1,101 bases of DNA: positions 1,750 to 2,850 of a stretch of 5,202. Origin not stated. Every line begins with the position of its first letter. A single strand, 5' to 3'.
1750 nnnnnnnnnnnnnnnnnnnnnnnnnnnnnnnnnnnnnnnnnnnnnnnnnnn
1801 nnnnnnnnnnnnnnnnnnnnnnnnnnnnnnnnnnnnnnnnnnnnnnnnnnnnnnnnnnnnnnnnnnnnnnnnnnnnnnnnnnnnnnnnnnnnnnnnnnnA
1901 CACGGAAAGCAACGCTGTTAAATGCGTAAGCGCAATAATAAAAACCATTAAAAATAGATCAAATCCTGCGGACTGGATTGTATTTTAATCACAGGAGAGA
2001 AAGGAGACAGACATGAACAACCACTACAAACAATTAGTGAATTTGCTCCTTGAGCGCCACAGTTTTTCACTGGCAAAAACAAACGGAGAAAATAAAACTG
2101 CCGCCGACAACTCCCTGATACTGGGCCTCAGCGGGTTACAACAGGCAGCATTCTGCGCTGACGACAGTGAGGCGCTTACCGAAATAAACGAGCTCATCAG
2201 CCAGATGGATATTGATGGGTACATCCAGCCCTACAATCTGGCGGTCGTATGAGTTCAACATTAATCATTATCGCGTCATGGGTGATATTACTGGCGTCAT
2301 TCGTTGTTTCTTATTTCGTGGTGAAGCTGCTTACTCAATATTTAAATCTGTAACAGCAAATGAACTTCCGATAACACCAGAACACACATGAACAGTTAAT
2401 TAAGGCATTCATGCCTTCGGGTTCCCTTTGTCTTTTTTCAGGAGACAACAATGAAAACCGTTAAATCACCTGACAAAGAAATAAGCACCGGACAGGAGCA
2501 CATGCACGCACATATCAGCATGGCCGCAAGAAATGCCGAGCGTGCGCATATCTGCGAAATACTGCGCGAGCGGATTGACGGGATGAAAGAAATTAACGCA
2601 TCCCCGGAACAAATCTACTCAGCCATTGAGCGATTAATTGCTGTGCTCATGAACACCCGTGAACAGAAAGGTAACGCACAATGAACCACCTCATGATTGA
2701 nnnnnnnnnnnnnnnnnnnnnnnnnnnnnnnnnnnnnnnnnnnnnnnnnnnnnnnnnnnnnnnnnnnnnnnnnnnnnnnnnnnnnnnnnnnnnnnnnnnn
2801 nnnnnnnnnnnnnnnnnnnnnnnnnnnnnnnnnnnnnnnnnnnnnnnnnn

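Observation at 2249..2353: Unannotated 34-aa hydrophobic membrane peptide, translationally coupled inside the early operon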

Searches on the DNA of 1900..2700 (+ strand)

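Call 3: search_dna_similar(query=window:1900-2700:+, collection=phages, mode=distant, max_rows=40)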
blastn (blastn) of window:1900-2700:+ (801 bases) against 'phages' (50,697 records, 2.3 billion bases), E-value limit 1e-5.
No match.

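Call 4: search_dna_similar(query=window:1900-2700:+, collection=ecoli_genomes, mode=near, max_rows=30, rows=spread)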
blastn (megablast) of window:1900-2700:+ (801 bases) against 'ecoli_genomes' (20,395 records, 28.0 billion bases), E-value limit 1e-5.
Records with a match: 24; places in all: 28; records where one place covers at least 80% of the query: 4.
Genomes with a match: 24 of 5426; with a place that covers at least 80% of the query: 4. Places per genome that has any: lowest 1, median 1, highest 2. On chromosomes: 28 places; on plasmids: 0.
Best place of each record, by identity: >=99% 4; 60-80% 20.
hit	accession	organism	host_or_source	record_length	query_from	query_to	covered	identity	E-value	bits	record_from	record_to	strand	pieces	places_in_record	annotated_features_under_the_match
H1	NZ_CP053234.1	Escherichia coli strain SCU-106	Homo sapiens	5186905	1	801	100%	100.0%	0e+0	1480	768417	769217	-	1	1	DUF4754 family protein | hypothetical protein (x2) | 3'-5' exonuclease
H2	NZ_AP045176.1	Escherichia coli strain JNEC-KY179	Homo sapiens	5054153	1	801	100%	100.0%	0e+0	1480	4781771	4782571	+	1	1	DUF4754 family protein | hypothetical protein (x2) | 3'-5' exonuclease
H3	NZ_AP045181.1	Escherichia coli strain JNEC-KY208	Homo sapiens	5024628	1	801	100%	100.0%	0e+0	1480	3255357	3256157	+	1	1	DUF4754 family protein | hypothetical protein (x2) | 3'-5' exonuclease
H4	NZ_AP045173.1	Escherichia coli strain JNEC-KY177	Homo sapiens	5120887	1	801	100%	99.8%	0e+0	1469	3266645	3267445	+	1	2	DUF4754 family protein | hypothetical protein (x2) | 3'-5' exonuclease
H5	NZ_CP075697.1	Escherichia coli strain STEC2018-607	Homo sapiens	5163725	472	801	41%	79.4%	4e-56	228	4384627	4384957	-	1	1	hypothetical protein | 3'-5' exonuclease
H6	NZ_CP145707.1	Escherichia coli strain S1-CAM-02-A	Homo sapiens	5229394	472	801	41%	79.1%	2e-54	222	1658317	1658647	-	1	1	hypothetical protein | 3'-5' exonuclease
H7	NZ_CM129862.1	Escherichia coli strain SW070917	wastewater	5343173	472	801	41%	79.1%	2e-54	222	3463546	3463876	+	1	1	hypothetical protein | 3'-5' exonuclease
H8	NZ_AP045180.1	Escherichia coli strain JNEC-KY204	Homo sapiens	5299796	472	801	41%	79.0%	3e-53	219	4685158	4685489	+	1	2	hypothetical protein | 3'-5' exonuclease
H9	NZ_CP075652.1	Escherichia coli strain STEC17-183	Homo sapiens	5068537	472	801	41%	78.9%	3e-53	219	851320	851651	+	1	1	hypothetical protein | 3'-5' exonuclease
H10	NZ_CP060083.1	Escherichia coli strain G1/2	Homo sapiens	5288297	472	801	41%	78.9%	3e-53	219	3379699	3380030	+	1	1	hypothetical protein | 3'-5' exonuclease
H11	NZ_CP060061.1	Escherichia coli strain G6/7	Homo sapiens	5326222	472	801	41%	78.9%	3e-53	219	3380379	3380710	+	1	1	hypothetical protein | 3'-5' exonuclease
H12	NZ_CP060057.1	Escherichia coli strain G8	Homo sapiens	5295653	472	801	41%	78.9%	3e-53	219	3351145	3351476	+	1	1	hypothetical protein | 3'-5' exonuclease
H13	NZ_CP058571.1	Escherichia coli strain EC2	Homo sapiens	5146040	472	801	41%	78.6%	1e-51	213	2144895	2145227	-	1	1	hypothetical protein | 3'-5' exonuclease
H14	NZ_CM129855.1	Escherichia coli strain SW071611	wastewater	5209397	472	801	41%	78.6%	1e-51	213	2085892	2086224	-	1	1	hypothetical protein | 3'-5' exonuclease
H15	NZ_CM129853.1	Escherichia coli strain SW071619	wastewater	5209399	472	801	41%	78.6%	1e-51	213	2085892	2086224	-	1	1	hypothetical protein | 3'-5' exonuclease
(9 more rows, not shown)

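Call 5: get_annotated_region(hit=H2, flank=6000)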
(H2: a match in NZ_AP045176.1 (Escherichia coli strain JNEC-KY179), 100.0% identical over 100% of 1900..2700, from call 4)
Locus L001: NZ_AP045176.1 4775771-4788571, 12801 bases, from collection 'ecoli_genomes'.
description: Escherichia coli strain JNEC-KY179 chromosome, complete genome
organism: Escherichia coli strain JNEC-KY179 (NCBI taxid 562)
replicon: chromosome; assembly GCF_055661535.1
host: Homo sapiens; source: clinical; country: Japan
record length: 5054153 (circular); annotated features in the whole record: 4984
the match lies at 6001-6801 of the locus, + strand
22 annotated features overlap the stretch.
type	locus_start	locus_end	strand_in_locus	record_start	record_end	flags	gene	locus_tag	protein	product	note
CDS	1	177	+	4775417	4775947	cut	hslV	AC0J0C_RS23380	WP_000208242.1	ATP-dependent protease subunit HslV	-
CDS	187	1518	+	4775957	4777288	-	hslU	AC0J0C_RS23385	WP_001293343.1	HslU--HslV peptidase ATPase subunit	-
CDS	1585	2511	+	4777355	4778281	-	menA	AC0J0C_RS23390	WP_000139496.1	1,4-dihydroxy-2-naphthoate polyprenyltransferase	-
CDS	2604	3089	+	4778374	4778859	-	rraA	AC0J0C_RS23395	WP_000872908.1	ribonuclease E activity regulator RraA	-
CDS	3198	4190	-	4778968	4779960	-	-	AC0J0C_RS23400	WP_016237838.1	phage integrase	-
CDS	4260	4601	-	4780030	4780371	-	-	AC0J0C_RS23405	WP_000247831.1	helix-turn-helix domain-containing protein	-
CDS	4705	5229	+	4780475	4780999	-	-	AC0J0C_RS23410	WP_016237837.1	hypothetical protein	-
CDS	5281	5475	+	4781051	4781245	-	-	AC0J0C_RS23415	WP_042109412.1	hypothetical protein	-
CDS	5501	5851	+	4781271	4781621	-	-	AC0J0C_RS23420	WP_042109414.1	DUF4761 family protein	-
CDS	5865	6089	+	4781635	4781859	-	-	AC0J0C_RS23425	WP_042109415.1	hypothetical protein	-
CDS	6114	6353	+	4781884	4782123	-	-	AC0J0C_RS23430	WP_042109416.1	DUF4754 family protein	-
CDS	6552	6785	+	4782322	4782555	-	-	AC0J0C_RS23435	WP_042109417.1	hypothetical protein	-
CDS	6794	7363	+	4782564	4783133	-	-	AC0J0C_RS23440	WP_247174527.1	3'-5' exonuclease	-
CDS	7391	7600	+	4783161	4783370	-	-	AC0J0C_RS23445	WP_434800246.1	ParE family toxin-like protein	-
CDS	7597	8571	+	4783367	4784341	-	-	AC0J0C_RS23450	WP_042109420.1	DNA adenine methylase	-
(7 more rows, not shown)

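Call 6: get_annotated_region(hit=H5, flank=3000)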
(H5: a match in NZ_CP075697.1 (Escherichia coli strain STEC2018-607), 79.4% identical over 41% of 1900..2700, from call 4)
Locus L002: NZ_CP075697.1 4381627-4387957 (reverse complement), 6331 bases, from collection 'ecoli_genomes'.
description: Escherichia coli strain STEC2018-607 chromosome, complete genome
organism: Escherichia coli strain STEC2018-607 (NCBI taxid 562)
replicon: chromosome; assembly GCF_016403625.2
host: Homo sapiens; source: stool; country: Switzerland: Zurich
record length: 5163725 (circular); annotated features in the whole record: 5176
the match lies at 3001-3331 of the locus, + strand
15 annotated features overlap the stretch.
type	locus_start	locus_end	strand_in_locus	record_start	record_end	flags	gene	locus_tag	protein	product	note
CDS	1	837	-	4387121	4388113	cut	-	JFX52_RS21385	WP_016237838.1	phage integrase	-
CDS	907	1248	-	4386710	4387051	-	-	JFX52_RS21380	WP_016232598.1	helix-turn-helix domain-containing protein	-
CDS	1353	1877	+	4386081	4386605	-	-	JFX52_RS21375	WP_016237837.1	hypothetical protein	-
CDS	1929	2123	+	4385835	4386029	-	-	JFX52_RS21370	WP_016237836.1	hypothetical protein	-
CDS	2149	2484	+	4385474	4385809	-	-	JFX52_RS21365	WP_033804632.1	DUF4761 family protein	-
CDS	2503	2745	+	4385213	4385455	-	-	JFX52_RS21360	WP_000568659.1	DUF4754 family protein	-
CDS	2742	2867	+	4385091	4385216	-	-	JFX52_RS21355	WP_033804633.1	hypothetical protein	-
CDS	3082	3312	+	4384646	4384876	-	-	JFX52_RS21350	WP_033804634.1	hypothetical protein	-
CDS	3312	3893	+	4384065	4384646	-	-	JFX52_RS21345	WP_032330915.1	3'-5' exonuclease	-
CDS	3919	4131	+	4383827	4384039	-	-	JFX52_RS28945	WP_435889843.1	ParE family toxin-like protein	-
CDS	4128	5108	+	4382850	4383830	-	-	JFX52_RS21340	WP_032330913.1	DNA adenine methylase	-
CDS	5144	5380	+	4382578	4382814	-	-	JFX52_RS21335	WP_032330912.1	hypothetical protein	-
CDS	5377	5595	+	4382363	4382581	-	-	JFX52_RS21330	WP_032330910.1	hypothetical protein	-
CDS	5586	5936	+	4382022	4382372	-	-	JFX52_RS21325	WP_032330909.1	DUF4406 domain-containing protein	-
CDS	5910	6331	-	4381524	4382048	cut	-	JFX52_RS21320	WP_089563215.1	hypothetical protein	-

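Call 28: search_dna_similar(query=window:2013-2450:+, collection=ecoli_genomes, mode=distant, max_rows=40, rows=spread)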
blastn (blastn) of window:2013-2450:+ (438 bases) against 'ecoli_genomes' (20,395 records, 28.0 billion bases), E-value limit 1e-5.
Records with a match: 26; places in all: 31; records where one place covers at least 80% of the query: 4.
Genomes with a match: 26 of 5426; with a place that covers at least 80% of the query: 4. Places per genome that has any: lowest 1, median 1, highest 2. On chromosomes: 31 places; on plasmids: 0.
Best place of each record, by identity: >=99% 4; 90-95% 22.
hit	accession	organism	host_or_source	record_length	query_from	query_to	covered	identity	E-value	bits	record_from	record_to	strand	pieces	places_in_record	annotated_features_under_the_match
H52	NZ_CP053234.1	Escherichia coli strain SCU-106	Homo sapiens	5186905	1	438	100%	100.0%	0e+0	791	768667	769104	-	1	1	DUF4754 family protein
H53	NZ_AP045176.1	Escherichia coli strain JNEC-KY179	Homo sapiens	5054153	1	438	100%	100.0%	0e+0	791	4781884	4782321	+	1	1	DUF4754 family protein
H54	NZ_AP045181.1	Escherichia coli strain JNEC-KY208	Homo sapiens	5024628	1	438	100%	100.0%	0e+0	791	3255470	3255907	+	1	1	DUF4754 family protein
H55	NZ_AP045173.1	Escherichia coli strain JNEC-KY177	Homo sapiens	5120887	1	438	100%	99.5%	0e+0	782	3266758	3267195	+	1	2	DUF4754 family protein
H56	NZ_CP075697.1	Escherichia coli strain STEC2018-607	Homo sapiens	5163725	359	438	18%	93.8%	2e-24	123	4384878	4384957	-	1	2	none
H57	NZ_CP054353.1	Escherichia coli strain SCU-172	Homo sapiens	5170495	359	438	18%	93.8%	2e-24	123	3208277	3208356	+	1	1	none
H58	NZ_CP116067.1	Escherichia coli strain DETEC-S792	ICU staff rectal swab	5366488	359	438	18%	93.8%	2e-24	123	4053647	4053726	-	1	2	none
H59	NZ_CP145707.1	Escherichia coli strain S1-CAM-02-A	Homo sapiens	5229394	359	438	18%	93.8%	2e-24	123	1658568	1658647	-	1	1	none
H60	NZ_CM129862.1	Escherichia coli strain SW070917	wastewater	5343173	359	438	18%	93.8%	2e-24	123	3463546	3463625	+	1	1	none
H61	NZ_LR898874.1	Escherichia coli strain MSB1_4I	Homo sapiens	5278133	359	438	18%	93.8%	2e-24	123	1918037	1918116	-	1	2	none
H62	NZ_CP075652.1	Escherichia coli strain STEC17-183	Homo sapiens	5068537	359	438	18%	92.6%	8e-23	116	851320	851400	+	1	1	none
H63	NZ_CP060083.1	Escherichia coli strain G1/2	Homo sapiens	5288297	359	438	18%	92.6%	8e-23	116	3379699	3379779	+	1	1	none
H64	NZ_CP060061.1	Escherichia coli strain G6/7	Homo sapiens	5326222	359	438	18%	92.6%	8e-23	116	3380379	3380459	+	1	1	none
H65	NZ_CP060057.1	Escherichia coli strain G8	Homo sapiens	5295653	359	438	18%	92.6%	8e-23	116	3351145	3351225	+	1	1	none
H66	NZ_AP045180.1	Escherichia coli strain JNEC-KY204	Homo sapiens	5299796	359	438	18%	92.6%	8e-23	116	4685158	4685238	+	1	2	none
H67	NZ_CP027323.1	Escherichia coli strain 2013C-3033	Homo sapiens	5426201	359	438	18%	92.5%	2e-23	118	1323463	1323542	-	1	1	none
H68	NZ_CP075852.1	Escherichia coli strain S19-651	Homo sapiens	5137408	359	438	18%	92.5%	2e-23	118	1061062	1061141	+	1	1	none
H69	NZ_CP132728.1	Escherichia coli strain LZSFT34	-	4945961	359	438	18%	92.5%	2e-23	118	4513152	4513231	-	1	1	none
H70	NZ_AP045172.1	Escherichia coli strain JNEC-KY176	Homo sapiens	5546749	359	438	18%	92.5%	2e-23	118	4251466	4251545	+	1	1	none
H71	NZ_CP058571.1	Escherichia coli strain EC2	Homo sapiens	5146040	359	438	18%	91.5%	3e-22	114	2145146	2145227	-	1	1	none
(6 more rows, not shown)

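Call 43: get_annotated_region(hit=H67, flank=1500)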
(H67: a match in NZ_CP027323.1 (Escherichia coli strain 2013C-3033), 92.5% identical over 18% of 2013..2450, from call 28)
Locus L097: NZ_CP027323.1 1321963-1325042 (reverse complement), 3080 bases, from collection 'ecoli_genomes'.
description: Escherichia coli strain 2013C-3033 chromosome, complete genome
organism: Escherichia coli strain 2013C-3033 (NCBI taxid 562)
replicon: chromosome; assembly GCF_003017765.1
host: Homo sapiens; source: stool; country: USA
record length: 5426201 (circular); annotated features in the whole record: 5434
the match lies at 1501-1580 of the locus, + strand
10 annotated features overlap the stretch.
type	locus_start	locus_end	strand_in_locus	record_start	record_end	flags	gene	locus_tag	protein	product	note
CDS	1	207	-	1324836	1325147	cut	-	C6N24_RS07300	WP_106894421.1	helix-turn-helix domain-containing protein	-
CDS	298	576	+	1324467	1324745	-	-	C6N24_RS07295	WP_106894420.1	DNA-binding protein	-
CDS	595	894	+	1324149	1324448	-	-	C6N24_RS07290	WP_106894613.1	DUF4761 family protein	-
CDS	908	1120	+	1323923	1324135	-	-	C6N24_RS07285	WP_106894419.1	hypothetical protein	-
CDS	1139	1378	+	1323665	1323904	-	-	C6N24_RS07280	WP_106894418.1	DUF4754 family protein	-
CDS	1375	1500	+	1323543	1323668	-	-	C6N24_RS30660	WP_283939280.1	hypothetical protein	-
CDS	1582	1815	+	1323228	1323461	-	-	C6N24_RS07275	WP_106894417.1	hypothetical protein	-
CDS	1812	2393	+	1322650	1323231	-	-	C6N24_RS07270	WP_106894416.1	3'-5' exonuclease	-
CDS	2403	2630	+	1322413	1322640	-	-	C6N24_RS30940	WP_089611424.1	ParE family toxin-like protein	-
CDS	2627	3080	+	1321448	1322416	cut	-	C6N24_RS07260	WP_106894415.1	DNA adenine methylase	-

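Call 44: get_annotated_region(hit=H68, flank=1500)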
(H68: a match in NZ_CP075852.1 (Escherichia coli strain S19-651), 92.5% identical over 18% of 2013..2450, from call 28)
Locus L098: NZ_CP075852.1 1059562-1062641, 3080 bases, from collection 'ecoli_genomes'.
description: Escherichia coli strain S19-651 chromosome, complete genome
organism: Escherichia coli strain S19-651 (NCBI taxid 562)
replicon: chromosome; assembly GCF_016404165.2
host: Homo sapiens; source: stool; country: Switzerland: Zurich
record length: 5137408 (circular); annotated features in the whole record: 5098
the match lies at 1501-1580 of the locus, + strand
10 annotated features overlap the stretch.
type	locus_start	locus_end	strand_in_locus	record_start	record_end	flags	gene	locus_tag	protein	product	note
CDS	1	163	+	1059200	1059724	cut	-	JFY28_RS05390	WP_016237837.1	hypothetical protein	-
CDS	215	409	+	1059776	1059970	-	-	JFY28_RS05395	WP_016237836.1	hypothetical protein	-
CDS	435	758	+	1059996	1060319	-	-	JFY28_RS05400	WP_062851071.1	DUF4761 family protein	-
CDS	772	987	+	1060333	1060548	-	-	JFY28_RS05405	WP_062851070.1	hypothetical protein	-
CDS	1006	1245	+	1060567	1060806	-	-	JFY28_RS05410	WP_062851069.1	DUF4754 family protein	-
CDS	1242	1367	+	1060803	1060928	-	-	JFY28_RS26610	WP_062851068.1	hypothetical protein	-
CDS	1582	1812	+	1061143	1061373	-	-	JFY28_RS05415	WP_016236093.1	hypothetical protein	-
CDS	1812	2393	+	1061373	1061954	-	-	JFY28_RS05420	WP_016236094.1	3'-5' exonuclease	-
CDS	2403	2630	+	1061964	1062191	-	-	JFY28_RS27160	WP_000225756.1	ParE family toxin-like protein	-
CDS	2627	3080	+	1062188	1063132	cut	-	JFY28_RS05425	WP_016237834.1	DNA adenine methylase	-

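Call 45: get_annotated_region(hit=H69, flank=1500)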
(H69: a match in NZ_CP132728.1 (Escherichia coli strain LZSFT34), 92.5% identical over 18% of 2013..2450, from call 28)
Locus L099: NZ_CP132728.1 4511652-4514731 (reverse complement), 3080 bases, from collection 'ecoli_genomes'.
description: Escherichia coli strain LZSFT34 chromosome, complete genome
organism: Escherichia coli strain LZSFT34 (NCBI taxid 562)
replicon: chromosome; assembly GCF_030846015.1
host: -; source: -; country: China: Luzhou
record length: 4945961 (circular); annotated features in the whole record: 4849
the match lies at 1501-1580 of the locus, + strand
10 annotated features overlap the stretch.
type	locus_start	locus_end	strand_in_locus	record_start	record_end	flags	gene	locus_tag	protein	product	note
CDS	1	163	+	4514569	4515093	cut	-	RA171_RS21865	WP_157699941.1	Cox family DNA-binding protein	-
CDS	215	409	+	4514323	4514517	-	-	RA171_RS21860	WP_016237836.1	hypothetical protein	-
CDS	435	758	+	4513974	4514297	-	-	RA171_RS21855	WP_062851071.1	DUF4761 family protein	-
CDS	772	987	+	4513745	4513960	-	-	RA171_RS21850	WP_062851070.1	hypothetical protein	-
CDS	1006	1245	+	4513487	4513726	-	-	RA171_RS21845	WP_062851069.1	DUF4754 family protein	-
CDS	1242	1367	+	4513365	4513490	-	-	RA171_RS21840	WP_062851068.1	hypothetical protein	-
CDS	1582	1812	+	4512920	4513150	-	-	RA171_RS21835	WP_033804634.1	hypothetical protein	-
CDS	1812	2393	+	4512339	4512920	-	-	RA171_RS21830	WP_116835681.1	3'-5' exonuclease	-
CDS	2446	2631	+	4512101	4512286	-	-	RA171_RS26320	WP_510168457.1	ParE family toxin-like protein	-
CDS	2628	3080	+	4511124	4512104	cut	-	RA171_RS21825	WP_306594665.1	DNA adenine methylase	-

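Call 46: get_annotated_region(hit=H70, flank=1500)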
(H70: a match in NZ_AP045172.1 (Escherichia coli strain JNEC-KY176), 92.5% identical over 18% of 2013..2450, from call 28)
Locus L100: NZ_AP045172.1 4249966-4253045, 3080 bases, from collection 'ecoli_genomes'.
description: Escherichia coli strain JNEC-KY176 chromosome, complete genome
organism: Escherichia coli strain JNEC-KY176 (NCBI taxid 562)
replicon: chromosome; assembly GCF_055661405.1
host: Homo sapiens; source: clinical; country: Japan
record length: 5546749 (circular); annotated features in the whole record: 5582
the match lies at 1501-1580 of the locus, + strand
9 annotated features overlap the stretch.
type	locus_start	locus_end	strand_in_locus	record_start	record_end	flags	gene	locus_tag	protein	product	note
CDS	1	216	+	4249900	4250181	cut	-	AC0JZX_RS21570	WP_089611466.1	Cox family DNA-binding protein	-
CDS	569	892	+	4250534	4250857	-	-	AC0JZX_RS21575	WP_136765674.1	DUF4761 family protein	-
CDS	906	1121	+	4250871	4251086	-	-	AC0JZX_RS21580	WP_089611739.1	hypothetical protein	-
CDS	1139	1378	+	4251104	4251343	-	-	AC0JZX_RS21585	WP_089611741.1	DUF4754 family protein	-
CDS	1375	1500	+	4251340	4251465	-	-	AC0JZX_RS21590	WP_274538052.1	hypothetical protein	-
CDS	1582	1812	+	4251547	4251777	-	-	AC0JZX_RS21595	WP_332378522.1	hypothetical protein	-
CDS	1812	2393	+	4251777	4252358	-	-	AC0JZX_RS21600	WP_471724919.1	3'-5' exonuclease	-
CDS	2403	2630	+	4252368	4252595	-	-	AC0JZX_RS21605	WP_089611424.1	ParE family toxin-like protein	-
CDS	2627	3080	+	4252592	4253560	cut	-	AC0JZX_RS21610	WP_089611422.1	DNA adenine methylase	-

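Call 47: get_annotated_region(hit=H71, flank=1500)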
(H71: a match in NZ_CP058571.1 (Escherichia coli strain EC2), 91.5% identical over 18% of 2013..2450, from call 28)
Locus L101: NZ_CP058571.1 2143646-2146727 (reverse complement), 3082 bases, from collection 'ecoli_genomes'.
description: Escherichia coli strain EC2 chromosome, complete genome
organism: Escherichia coli strain EC2 (NCBI taxid 562)
replicon: chromosome; assembly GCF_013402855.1
host: Homo sapiens; source: urinary tract; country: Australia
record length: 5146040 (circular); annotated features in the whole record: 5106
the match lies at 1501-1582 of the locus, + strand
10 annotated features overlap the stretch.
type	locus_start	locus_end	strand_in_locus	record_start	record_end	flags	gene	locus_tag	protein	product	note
CDS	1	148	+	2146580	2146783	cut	-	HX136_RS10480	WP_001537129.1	hypothetical protein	-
CDS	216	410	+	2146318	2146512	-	-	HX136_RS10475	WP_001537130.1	hypothetical protein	-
CDS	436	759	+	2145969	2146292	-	-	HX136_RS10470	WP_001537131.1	DUF4761 family protein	-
CDS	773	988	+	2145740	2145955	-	-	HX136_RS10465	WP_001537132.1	hypothetical protein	-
CDS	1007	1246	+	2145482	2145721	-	-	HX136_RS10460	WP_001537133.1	DUF4754 family protein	-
CDS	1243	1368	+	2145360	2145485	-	-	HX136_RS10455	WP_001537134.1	hypothetical protein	-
CDS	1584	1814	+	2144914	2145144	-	-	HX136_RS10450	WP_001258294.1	hypothetical protein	-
CDS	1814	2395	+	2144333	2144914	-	-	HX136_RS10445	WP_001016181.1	3'-5' exonuclease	-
CDS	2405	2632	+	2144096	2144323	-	-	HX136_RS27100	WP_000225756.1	ParE family toxin-like protein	-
CDS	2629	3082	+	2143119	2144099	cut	-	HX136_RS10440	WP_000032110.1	DNA adenine methylase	-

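Call 87: get_annotated_region(hit=H55, flank=2500)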
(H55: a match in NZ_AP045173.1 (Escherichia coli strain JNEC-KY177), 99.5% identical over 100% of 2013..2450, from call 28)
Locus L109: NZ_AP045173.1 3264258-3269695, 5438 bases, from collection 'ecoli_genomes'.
description: Escherichia coli strain JNEC-KY177 chromosome, complete genome
organism: Escherichia coli strain JNEC-KY177 (NCBI taxid 562)
replicon: chromosome; assembly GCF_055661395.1
host: Homo sapiens; source: clinical; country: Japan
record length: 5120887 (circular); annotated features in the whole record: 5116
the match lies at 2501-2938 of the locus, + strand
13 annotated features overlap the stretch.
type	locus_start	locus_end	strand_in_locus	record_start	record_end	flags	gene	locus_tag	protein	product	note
CDS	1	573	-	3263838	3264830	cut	-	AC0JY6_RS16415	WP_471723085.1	phage integrase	-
CDS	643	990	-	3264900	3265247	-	-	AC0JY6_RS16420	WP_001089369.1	helix-turn-helix domain-containing protein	-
CDS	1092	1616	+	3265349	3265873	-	-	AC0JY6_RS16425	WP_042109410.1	transcriptional regulator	-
CDS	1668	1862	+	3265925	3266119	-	-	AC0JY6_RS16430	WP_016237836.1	hypothetical protein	-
CDS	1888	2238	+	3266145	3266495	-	-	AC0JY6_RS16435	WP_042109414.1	DUF4761 family protein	-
CDS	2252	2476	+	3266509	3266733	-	-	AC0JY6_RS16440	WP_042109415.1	hypothetical protein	-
CDS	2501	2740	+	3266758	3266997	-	-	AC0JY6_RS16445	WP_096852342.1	DUF4754 family protein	-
CDS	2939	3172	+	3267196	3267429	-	-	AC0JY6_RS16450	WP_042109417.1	hypothetical protein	-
CDS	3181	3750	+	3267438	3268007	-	-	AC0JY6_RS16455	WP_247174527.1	3'-5' exonuclease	-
CDS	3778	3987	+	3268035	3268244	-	-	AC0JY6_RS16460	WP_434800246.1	ParE family toxin-like protein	-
CDS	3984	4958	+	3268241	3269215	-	-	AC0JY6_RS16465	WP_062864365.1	DNA adenine methylase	-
CDS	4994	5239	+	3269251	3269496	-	-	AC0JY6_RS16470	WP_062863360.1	hypothetical protein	-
CDS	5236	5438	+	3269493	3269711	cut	-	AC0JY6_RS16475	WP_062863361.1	hypothetical protein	-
